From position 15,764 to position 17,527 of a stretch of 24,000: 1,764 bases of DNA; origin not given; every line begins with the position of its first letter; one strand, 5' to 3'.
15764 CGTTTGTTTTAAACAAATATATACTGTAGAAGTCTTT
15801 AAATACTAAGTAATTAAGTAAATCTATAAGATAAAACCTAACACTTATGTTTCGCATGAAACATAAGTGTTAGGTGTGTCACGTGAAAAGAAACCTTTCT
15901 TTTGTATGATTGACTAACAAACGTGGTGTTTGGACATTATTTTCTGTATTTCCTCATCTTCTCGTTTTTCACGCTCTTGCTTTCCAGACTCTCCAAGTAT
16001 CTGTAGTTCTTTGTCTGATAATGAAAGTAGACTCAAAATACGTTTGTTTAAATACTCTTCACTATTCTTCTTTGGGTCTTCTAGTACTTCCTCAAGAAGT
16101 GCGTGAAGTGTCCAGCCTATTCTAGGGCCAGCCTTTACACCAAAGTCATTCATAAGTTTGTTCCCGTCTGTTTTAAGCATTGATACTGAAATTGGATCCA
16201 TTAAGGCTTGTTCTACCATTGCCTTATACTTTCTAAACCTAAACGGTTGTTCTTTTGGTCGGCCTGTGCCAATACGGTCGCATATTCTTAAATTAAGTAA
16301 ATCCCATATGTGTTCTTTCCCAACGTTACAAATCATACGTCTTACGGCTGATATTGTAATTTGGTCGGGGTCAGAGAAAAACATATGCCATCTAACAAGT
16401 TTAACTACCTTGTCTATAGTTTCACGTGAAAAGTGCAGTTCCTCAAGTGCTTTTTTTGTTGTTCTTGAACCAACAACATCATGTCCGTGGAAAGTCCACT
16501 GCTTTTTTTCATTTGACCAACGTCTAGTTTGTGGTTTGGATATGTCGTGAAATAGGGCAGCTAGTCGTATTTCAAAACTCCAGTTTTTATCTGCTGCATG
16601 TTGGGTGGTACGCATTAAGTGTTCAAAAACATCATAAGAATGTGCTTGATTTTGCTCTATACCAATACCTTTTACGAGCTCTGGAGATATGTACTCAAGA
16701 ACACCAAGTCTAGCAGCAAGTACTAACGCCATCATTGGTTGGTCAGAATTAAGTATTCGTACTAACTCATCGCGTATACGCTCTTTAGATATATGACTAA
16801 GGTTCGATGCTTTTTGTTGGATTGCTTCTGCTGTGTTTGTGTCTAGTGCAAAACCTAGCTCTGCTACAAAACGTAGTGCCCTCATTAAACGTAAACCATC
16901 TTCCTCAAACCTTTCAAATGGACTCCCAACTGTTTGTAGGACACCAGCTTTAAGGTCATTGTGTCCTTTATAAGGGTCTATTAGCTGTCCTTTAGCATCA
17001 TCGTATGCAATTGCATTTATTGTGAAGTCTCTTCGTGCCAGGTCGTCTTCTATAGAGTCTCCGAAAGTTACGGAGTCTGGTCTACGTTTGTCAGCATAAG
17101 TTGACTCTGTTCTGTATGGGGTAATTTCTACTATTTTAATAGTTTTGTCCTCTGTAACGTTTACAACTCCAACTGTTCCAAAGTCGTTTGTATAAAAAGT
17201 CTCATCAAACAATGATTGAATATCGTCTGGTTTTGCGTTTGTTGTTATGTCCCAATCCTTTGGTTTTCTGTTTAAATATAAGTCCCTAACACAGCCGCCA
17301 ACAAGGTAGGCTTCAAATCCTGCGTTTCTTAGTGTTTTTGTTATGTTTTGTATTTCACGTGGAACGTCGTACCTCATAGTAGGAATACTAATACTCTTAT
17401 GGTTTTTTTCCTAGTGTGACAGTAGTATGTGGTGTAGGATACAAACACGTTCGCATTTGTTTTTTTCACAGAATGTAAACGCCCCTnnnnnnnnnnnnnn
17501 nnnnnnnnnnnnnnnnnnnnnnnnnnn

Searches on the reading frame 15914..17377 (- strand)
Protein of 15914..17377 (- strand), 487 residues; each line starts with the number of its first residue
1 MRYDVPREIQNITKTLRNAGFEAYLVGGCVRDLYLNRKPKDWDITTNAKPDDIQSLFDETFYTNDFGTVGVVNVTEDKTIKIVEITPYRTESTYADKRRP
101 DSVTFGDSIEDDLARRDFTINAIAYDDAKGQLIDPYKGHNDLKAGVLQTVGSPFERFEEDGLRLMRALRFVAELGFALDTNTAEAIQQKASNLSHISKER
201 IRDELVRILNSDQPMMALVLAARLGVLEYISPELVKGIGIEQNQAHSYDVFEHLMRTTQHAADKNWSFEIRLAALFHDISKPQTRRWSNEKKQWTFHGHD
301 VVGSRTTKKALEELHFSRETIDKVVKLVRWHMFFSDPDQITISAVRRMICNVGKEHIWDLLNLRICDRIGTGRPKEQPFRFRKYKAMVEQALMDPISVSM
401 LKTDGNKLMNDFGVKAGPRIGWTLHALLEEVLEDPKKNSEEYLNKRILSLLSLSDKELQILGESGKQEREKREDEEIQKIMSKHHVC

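Call 7: search_protein_families(library=pfam, proteins=[window:15914-17377:-], max_evalue=1)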
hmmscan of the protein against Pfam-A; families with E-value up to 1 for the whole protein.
window:15914-17377:- (487 aa): 6 families
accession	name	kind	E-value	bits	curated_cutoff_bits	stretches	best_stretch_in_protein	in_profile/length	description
PF01743.26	PolyA_pol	-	2.2e-37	128.6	23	1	23-147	1-125/126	Poly A polymerase head domain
PF12627.12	PolyA_pol_RNAbd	-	2.7e-16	59.5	22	1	175-234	1-60/64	Probable RNA and SrmB- binding site of polymerase A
PF01966.28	HD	-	9e-12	45.7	22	1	250-343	1-103/116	HD domain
PF13735.12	tRNA_NucTran2_2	-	6.3e-08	33.2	27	1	287-444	3-146/149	tRNA nucleotidyltransferase domain 2 putative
PF09970.15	DUF2204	-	0.078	13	20.3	1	8-61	4-60/181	Nucleotidyl transferase of unknown function (DUF2204)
PF24454.1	DUF7570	-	0.32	11.5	27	0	178-210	27-59/94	Family of unknown function (DUF7570)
